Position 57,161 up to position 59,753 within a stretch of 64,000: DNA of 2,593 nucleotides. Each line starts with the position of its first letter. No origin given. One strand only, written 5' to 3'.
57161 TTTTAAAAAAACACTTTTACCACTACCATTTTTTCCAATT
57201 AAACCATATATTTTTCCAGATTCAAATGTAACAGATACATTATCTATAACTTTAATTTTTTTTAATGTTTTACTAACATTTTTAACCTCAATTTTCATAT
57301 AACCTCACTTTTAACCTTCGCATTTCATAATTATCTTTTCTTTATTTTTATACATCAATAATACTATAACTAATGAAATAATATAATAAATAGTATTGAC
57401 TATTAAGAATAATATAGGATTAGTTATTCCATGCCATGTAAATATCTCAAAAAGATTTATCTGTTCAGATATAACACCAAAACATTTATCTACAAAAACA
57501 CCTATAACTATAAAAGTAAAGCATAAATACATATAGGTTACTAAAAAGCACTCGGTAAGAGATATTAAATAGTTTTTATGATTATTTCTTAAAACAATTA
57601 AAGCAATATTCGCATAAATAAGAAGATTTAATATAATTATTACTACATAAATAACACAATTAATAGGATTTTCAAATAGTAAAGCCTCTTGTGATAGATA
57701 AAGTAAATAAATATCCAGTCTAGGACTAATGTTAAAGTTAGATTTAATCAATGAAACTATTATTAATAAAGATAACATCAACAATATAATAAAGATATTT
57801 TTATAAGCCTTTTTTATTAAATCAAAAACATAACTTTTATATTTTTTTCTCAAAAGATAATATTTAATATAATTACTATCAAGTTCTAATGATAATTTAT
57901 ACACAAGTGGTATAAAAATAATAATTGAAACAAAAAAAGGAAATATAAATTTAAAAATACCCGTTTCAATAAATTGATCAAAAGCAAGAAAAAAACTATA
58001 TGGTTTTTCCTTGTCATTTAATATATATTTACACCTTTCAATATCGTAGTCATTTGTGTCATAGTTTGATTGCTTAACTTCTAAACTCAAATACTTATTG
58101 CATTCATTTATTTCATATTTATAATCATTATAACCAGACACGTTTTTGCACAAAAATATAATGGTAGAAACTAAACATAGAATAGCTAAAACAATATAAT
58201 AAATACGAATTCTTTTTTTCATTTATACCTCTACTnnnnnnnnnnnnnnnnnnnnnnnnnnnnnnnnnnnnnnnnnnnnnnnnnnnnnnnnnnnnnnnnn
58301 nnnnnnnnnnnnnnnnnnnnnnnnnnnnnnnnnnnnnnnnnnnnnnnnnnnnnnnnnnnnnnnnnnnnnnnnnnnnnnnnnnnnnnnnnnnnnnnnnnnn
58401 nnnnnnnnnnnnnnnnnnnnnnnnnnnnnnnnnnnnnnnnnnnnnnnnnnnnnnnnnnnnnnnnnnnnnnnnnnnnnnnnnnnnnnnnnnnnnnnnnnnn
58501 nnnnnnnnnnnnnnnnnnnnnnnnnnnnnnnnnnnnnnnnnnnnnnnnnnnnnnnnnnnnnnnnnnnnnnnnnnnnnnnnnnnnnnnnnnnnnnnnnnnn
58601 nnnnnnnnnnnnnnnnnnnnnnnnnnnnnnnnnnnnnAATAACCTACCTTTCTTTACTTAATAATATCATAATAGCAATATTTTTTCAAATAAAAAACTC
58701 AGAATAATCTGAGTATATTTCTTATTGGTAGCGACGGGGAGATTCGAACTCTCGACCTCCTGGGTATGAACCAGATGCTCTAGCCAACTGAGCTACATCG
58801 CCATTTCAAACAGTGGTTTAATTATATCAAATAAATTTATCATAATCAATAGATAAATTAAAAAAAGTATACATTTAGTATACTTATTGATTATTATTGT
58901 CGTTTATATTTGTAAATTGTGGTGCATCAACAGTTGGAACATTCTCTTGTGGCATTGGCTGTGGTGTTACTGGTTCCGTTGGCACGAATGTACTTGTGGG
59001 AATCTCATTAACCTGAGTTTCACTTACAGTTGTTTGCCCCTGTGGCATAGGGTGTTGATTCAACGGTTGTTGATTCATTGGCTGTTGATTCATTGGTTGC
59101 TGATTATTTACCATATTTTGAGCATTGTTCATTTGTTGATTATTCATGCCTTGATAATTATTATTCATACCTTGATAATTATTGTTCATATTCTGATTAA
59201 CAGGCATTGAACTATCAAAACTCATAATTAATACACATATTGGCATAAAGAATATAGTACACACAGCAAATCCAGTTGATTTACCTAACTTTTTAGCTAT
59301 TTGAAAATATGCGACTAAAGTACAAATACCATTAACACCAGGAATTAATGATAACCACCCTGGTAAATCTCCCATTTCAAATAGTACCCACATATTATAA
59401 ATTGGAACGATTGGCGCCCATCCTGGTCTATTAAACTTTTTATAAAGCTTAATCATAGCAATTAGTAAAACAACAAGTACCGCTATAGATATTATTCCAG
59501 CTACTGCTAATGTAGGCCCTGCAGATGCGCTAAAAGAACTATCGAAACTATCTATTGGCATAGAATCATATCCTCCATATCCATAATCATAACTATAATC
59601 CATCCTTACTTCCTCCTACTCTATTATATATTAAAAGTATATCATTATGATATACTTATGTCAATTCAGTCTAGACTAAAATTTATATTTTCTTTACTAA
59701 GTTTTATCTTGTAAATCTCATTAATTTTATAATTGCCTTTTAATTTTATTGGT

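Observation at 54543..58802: Secreted Cys-rich protein + ABC-2-type transporter operon adjacent to a tRNA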

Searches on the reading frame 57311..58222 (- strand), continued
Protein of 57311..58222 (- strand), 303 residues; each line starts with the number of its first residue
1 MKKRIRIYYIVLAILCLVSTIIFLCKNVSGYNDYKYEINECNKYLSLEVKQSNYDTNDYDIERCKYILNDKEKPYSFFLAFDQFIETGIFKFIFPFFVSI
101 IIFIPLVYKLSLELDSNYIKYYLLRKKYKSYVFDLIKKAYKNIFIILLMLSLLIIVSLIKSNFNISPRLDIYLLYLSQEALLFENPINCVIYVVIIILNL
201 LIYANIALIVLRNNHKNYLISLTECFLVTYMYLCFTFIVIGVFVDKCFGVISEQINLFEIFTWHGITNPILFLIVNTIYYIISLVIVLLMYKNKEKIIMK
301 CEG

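Call 98: find_encoding_contigs(protein=P0189, flank=5000, max_places=4)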
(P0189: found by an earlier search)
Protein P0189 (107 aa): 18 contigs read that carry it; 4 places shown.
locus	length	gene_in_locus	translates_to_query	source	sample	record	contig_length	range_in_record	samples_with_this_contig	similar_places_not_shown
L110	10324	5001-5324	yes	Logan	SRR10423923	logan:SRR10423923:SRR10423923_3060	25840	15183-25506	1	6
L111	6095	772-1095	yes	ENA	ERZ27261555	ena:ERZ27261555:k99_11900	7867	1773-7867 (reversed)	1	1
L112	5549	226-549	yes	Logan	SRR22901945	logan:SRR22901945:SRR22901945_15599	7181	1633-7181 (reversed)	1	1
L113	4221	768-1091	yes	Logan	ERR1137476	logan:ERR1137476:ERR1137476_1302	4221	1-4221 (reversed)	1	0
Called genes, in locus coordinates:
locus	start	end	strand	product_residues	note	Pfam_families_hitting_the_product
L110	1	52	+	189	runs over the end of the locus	PF05198:IF3_N, PF00707:IF3_C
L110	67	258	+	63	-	PF01632:Ribosomal_L35p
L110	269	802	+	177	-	PF00453:Ribosomal_L20, PF02037:SAP (weak), PF12949:HeH (weak)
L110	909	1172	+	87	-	PF01713:Smr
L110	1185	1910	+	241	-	PF20260:PUA_4 (weak), PF04452:Methyltrans_RNA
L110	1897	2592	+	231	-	-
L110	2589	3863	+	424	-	PF00919:UPF0004, PF04055:Radical_SAM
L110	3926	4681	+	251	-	-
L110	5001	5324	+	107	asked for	-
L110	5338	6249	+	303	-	-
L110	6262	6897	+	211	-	PF02463:SMC_N (faint), PF00005:ABC_tran, PF13304:AAA_21 (weak)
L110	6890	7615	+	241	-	-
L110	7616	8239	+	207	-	-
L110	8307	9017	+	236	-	-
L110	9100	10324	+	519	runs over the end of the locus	?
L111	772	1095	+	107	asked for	-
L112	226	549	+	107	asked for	-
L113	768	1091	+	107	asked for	-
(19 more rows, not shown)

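Call 119: find_encoding_contigs(protein=P0182, flank=4500, max_places=4)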
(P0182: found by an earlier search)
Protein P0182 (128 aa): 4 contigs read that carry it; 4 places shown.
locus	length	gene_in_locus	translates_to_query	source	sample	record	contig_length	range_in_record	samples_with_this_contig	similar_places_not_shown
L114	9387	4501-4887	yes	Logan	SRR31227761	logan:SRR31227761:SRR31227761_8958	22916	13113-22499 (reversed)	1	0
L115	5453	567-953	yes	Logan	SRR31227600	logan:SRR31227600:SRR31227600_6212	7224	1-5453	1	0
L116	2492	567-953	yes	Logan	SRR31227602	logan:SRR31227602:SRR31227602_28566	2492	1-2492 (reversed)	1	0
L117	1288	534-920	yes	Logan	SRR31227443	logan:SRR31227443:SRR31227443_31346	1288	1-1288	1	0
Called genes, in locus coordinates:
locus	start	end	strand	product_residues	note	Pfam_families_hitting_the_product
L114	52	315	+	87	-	PF01713:Smr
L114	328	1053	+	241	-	PF20260:PUA_4 (weak), PF04452:Methyltrans_RNA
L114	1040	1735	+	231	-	-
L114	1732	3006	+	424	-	PF00919:UPF0004, PF04055:Radical_SAM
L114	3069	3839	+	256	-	PF18936:DUF5684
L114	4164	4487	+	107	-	-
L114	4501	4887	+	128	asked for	-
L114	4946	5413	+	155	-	-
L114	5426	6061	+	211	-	PF02463:SMC_N (faint), PF00005:ABC_tran, PF13304:AAA_21 (weak)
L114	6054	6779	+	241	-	-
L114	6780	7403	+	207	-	-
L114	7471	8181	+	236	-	-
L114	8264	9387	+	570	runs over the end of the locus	PF06160:EzrA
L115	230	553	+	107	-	-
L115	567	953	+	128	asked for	-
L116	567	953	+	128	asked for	-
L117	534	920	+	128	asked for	-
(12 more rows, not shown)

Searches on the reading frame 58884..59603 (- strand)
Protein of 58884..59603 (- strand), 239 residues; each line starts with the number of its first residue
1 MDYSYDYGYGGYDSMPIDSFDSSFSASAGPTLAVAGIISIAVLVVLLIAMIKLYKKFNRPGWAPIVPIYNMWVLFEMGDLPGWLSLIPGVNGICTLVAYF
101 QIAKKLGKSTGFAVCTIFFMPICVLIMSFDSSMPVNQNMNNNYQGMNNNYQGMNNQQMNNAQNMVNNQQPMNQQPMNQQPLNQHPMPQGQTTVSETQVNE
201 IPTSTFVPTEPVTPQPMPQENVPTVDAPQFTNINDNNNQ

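Call 3: search_protein_families(library=pfam, proteins=[window:58884-59603:-], max_evalue=1)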
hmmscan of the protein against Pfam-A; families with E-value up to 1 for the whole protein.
window:58884-59603:- (239 aa): 4 families
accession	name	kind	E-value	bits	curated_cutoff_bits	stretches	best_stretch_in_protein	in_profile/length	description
PF18936.5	DUF5684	-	3.2e-13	50.5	27.4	1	62-131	1-74/81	Family of unknown function (DUF5684)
PF13425.11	O-antigen_lig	-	0.01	15.1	31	1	18-186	153-328/462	O-antigen ligase like membrane protein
PF00892.27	EamA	-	0.055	14.2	28.2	1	25-129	25-108/135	EamA-like transporter family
PF13273.12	DUF4064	-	0.18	12.5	32.1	1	20-57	48-85/102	Protein of unknown function (DUF4064)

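Call 4: search_protein_families(library=ncbifam, proteins=[window:58884-59603:-], max_evalue=1)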
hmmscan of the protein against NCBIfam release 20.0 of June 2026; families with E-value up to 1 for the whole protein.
window:58884-59603:- (239 aa): 3 families
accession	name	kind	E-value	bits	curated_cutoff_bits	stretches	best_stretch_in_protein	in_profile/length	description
NF045849.1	ICE_MMCAP2_0565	equivalog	0.11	12.2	40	1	33-58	19-44/80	Mbov_0395 family pilin-like conjugal transfer protein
NF050813.1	CellDivFtsNCaul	equivalog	0.95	9.6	300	0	19-58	18-57/268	cell division protein FtsN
NF006297.0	PRK08486.1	equivalog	0.96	9.6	212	0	136-200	114-177/182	single-stranded DNA-binding protein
